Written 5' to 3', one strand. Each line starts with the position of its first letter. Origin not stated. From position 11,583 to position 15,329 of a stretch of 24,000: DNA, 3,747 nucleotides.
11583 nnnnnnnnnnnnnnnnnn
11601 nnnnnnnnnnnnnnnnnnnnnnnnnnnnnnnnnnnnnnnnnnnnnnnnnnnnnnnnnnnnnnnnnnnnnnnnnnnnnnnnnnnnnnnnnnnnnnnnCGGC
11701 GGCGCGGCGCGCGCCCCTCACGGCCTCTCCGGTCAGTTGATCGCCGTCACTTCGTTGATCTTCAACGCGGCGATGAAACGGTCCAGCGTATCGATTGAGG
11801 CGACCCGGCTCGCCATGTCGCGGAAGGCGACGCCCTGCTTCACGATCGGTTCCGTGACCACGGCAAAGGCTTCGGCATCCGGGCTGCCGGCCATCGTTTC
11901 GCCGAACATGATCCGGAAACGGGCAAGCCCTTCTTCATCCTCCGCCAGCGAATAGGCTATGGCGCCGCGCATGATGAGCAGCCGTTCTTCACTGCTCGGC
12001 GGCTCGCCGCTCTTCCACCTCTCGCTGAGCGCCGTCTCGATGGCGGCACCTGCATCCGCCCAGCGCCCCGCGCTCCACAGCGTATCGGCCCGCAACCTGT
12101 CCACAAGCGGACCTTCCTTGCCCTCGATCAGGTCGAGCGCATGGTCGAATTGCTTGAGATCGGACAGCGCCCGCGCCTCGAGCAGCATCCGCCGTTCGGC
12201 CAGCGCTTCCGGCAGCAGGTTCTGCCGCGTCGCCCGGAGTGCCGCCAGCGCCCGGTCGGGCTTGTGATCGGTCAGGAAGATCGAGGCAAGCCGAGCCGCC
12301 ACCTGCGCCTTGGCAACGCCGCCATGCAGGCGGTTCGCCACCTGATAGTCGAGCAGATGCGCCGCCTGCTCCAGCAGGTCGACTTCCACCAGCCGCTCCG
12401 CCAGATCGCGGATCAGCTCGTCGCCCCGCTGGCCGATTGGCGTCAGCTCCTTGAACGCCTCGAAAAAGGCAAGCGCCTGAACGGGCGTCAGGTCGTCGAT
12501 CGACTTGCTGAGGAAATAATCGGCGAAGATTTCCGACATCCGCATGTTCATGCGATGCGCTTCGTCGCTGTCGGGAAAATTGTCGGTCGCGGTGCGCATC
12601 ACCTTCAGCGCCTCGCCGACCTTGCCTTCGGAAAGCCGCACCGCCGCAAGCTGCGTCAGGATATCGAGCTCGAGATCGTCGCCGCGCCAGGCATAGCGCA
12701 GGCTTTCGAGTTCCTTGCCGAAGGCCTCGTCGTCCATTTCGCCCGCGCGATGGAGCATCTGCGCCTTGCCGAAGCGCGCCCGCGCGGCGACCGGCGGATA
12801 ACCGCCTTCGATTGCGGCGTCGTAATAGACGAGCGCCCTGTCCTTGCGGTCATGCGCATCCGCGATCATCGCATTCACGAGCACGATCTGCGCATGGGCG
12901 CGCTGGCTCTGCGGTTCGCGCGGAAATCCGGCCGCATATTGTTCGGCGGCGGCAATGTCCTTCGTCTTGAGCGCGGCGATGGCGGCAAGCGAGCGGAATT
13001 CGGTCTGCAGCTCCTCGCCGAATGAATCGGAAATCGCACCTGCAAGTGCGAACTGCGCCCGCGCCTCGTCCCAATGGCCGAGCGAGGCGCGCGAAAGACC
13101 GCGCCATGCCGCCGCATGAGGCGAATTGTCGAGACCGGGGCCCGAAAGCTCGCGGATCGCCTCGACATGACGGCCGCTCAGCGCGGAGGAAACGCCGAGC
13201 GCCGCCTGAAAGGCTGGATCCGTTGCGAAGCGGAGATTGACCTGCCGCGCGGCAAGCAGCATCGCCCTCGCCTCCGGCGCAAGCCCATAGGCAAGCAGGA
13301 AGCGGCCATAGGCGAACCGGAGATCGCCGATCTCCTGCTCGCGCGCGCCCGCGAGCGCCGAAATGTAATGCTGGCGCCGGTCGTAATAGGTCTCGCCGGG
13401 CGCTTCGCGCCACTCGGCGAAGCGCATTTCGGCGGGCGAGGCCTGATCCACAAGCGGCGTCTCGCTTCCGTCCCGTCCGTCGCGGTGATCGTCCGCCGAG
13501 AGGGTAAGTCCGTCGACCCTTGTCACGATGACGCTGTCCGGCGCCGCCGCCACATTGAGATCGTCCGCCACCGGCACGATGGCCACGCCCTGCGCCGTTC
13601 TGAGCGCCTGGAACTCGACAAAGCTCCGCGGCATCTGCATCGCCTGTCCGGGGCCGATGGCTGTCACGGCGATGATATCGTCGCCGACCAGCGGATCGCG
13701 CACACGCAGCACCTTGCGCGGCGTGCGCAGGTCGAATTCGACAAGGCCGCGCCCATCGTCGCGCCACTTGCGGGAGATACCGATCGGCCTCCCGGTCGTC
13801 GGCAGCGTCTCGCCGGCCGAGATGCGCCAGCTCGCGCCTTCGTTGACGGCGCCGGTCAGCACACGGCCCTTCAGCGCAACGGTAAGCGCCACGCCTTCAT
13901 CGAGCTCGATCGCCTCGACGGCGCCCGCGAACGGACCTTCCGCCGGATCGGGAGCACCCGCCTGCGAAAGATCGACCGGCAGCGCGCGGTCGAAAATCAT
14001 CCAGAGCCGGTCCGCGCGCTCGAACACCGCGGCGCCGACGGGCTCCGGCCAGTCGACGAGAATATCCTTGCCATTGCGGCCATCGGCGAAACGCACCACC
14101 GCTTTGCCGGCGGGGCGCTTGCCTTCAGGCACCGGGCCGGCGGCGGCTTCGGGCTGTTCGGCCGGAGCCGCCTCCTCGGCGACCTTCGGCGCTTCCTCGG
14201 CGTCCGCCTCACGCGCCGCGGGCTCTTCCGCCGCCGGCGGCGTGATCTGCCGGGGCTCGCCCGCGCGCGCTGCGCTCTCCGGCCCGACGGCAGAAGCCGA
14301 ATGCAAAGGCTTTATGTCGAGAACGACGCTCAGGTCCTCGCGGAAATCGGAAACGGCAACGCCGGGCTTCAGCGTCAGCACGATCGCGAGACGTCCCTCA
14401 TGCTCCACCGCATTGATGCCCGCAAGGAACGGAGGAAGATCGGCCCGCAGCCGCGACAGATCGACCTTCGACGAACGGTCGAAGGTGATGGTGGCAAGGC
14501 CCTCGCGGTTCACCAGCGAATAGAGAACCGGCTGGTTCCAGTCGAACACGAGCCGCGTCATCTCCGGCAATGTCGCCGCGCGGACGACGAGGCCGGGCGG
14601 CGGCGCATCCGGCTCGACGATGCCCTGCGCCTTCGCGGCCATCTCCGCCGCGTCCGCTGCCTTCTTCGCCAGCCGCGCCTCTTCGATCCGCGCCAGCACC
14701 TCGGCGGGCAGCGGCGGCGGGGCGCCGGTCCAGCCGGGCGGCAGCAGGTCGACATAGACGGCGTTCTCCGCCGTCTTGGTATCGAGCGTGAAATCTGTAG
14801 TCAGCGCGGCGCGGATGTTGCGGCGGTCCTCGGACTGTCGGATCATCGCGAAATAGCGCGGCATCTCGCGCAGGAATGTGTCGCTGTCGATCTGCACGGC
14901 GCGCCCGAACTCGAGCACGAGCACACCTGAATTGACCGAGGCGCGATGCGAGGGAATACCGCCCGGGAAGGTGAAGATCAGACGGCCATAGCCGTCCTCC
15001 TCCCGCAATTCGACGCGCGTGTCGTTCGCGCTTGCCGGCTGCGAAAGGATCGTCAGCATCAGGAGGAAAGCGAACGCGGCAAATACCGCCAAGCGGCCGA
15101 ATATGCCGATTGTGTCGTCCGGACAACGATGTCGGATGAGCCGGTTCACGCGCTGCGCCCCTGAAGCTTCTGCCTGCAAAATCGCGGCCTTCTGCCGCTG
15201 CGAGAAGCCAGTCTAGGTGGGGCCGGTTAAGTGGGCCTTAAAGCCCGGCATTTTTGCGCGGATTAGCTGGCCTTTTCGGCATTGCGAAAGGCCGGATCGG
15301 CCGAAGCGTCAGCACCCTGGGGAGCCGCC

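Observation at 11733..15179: Giant secreted AMIN-like/TPR-like protein at the end of the fliL-fliM cluster: candidate unrecognised periplasmic flagellar component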

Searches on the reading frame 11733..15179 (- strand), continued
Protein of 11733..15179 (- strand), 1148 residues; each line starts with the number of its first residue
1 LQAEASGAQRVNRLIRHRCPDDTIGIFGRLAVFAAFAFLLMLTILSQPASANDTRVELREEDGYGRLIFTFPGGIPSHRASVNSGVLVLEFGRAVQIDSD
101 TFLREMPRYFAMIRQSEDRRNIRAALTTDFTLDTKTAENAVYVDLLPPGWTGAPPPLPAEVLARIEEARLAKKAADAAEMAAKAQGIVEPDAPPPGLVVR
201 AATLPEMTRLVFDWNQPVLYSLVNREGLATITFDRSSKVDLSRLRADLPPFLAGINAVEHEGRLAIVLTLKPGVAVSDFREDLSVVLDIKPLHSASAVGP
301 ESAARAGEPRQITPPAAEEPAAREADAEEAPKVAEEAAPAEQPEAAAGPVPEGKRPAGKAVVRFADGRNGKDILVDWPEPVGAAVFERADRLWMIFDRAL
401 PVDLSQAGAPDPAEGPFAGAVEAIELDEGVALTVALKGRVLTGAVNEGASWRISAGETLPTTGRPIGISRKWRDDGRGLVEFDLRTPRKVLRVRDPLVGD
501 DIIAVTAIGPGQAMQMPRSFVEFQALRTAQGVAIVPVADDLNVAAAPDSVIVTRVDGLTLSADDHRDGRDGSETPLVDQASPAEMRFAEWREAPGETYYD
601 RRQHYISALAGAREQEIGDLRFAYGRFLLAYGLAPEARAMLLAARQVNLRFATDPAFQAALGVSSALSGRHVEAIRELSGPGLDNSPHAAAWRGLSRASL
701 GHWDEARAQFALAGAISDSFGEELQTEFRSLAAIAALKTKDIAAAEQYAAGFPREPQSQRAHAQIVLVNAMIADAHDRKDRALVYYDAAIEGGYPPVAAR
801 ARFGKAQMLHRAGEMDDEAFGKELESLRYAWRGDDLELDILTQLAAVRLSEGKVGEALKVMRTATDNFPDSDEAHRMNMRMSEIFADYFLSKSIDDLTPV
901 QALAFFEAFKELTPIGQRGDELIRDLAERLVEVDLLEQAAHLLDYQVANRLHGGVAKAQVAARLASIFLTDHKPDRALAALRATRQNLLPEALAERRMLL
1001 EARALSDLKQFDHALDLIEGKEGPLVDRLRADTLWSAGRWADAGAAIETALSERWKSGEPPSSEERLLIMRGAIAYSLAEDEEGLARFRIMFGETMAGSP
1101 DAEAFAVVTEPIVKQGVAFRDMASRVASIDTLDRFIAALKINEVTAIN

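Call 77: list_cluster_members(proteins=[P0021, P0001, P0267])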
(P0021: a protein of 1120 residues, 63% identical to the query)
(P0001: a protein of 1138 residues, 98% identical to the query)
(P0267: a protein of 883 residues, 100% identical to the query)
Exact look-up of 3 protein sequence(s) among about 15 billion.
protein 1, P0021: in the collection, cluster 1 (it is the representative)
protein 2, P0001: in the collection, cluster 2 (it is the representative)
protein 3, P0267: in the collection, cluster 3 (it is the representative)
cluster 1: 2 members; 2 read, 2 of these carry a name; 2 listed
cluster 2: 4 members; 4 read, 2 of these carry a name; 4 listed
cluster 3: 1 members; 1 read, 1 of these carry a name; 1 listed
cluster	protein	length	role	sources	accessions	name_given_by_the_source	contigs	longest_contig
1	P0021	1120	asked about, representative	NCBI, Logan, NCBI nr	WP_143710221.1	tetratricopeptide repeat protein [Parvibaculum lavamentivorans]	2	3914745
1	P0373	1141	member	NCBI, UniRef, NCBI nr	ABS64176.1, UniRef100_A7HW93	conserved hypothetical protein [Parvibaculum lavamentivorans DS-1] | Tetratricopeptide repeat protein n=2 Tax=Parvibaculum lavamentivorans TaxID=256618 ...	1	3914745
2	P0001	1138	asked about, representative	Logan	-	-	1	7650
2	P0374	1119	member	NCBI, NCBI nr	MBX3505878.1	MAG: hypothetical protein KF895_10405 [Parvibaculum sp.] | hypothetical protein [Parvibaculum sp.]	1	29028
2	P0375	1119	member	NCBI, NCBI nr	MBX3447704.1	MAG: tetratricopeptide repeat protein [Parvibaculaceae bacterium] | tetratricopeptide repeat protein [Parvibaculaceae bacterium]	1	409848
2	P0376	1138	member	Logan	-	-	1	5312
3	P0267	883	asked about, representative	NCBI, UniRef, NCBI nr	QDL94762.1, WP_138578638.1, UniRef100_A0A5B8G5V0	hypothetical protein FDP22_23095 (plasmid) [Paroceanicella profunda] | Tetratricopeptide repeat protein n=1 Tax=Paroceanicella profunda TaxID=2579971 ... | hypothetical protein [Paroceanicella profunda]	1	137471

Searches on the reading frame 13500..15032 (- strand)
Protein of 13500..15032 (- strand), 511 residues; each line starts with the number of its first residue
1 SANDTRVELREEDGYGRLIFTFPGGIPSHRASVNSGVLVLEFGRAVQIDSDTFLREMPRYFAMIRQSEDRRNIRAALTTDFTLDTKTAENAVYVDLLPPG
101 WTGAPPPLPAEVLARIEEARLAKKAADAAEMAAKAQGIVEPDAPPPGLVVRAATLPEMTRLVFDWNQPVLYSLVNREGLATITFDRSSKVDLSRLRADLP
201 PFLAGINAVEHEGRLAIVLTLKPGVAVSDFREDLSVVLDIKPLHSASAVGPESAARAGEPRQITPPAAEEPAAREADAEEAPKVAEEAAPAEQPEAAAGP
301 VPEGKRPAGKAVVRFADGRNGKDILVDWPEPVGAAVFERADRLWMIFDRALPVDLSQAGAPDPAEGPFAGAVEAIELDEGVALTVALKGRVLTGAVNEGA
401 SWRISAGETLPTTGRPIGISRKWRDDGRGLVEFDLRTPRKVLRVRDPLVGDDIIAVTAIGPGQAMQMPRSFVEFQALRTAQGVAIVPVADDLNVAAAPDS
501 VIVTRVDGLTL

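Call 63: predict_structure(alignment_id=A4)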
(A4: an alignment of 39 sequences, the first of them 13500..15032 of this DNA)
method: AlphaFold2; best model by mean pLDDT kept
length: 511 residues; sequences in the alignment: 39
mean_pLDDT: 87.2   pTM: 0.46
mean pLDDT of the five models: 87.2, 87.1, 86.4, 86.4, 85.6
residues with pLDDT >= 90: 377; 70-90: 62; 50-70: 19; < 50: 53
segments of 3 or more residues with pLDDT < 50: 245-286, 291-297
pLDDT, mean of each block of 10 residues (from residue 1): 80 94 93 96 94 95 96 96 95 96 91 88 84 67 81 95 96 95 96 95 96 95 95 96 60 38 41 39 41 48 74 93 96 97 97 93 90 97 96 94 93 91 95 97 97 96 95 97 97 97 96 84
secondary structure, 60 per line:
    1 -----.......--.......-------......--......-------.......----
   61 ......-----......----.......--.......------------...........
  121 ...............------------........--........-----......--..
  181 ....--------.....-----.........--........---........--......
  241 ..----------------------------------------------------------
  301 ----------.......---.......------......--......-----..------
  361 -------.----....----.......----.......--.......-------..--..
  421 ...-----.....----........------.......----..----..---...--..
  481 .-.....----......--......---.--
elements in order: E6-12 E15-21 E29-34 E37-42 H50-56 E61-66 E72-77 E82-88 E91-97 H110-135 E148-155 E158-165 E171-176 E179-184 H193-197 E203-211 E214-221 E225-232 E235-242 E311-317 E321-327 E334-339 E342-347 E373-376 E381-387 E392-398 E401-407 E419-423 E429-433 E438-445 E452-458 E474-476 E479-481 E483-487 E492-497 E500-505

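Call 67: fold_search(model_id=the predicted structure, library=pdb)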
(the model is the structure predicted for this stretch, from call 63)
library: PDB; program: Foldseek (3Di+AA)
matches with E <= 10: 436; with E <= 0.001: 1
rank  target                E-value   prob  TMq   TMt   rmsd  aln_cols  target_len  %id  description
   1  3jc8_Qa               7.9e-05  1.00  0.17  0.20  24.0       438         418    9  Architectural model of the type IVa pilus machine in a piliated state (released 2016-03-16)
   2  5h3k                  1.4e-02  0.54  0.15  0.14  28.1       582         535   10  Crystal structure of a hypothetical protein from Synechocystis (released 2017-10-25)
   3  6vbu_1                2.8e-02  0.16  0.07  0.07  26.6       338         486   11  Structure of the bovine BBSome complex (released 2020-01-29)
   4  8hq2_D                4.0e-02  0.12  0.09  0.09  25.1       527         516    7  Crystal structure of human ADAM22 in complex with human LGI1 mutant (released 2023-12-13)
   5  4bin                  4.8e-02  1.00  0.17  0.24   3.1       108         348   18  Crystal structure of the E. coli N-acetylmuramoyl-L-alanine amidase AmiC (released 2013-08-21)
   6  4av2_A                6.4e-02  0.90  0.16  0.28  22.9       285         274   10  Single particle electron microscopy of PilQ dodecameric complexes from Neisseria meningitidis. (released 2012-10-17)
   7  5d0q_C                8.1e-02  0.14  0.07  0.10  20.7       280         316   14  BamACDE complex, outer membrane beta-barrel assembly machinery (BAM) complex (released 2016-03-09)
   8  8qdo_B                8.5e-02  0.11  0.11  0.12  21.1       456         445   10  Crystal structure of the tegument protein UL82 (pp71) from Human Cytomegalovirus (released 2024-02-28)
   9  3w1z_B                8.9e-02  0.99  0.13  0.39  14.4       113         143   12  Heat shock protein 16.0 from Schizosaccharomyces pombe (released 2013-03-13)
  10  5zs6_A                9.3e-02  1.00  0.13  0.54  12.9       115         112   13  Dodecameric structure of a small Heat Shock Protein from Mycobacterium marinum M: Form-2 (released 2019-01-30)
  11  5j7n                  1.1e-01  0.99  0.13  0.53  15.2       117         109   15  Crystal structure of a small heat-shock protein from Xylella fastidiosa reveals a distinct high order structure (released 2017-04-12)
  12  8dey_B                1.3e-01  0.04  0.08  0.06  28.1       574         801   10  Ternary complex structure of Cereblon-DDB1 bound to IKZF2(ZF2,3) and the molecular glue DKY709 (released 2023-03-08)
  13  5zul_A                1.4e-01  0.99  0.12  0.58  12.7       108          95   14  Small heat shock protein from Mycobacterium marinum M : Form-3 (released 2019-01-30)
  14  9hmf_K                1.4e-01  0.93  0.14  0.10   7.5       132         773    9  Periplasmic scaffold of the Campylobacter jejuni flagellar motor (alpha carbon trace) (released 2024-12-25)
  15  6ue5_B                1.4e-01  0.03  0.08  0.05  28.6       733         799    8  Crystal structure of full-length human DCAF15-DDB1-deltaPBP-DDA1-RBM39 in complex with 4-(aminomethyl)-N-(3-cyano-4-me (released 2019-12-18)
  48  4aqz_MODEL_1_A        4.8e-01  0.99  0.16  0.52   3.9       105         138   10  B2 domain of Neisseria meningitidis Pilus assembly protein PilQ (released 2012-10-17)
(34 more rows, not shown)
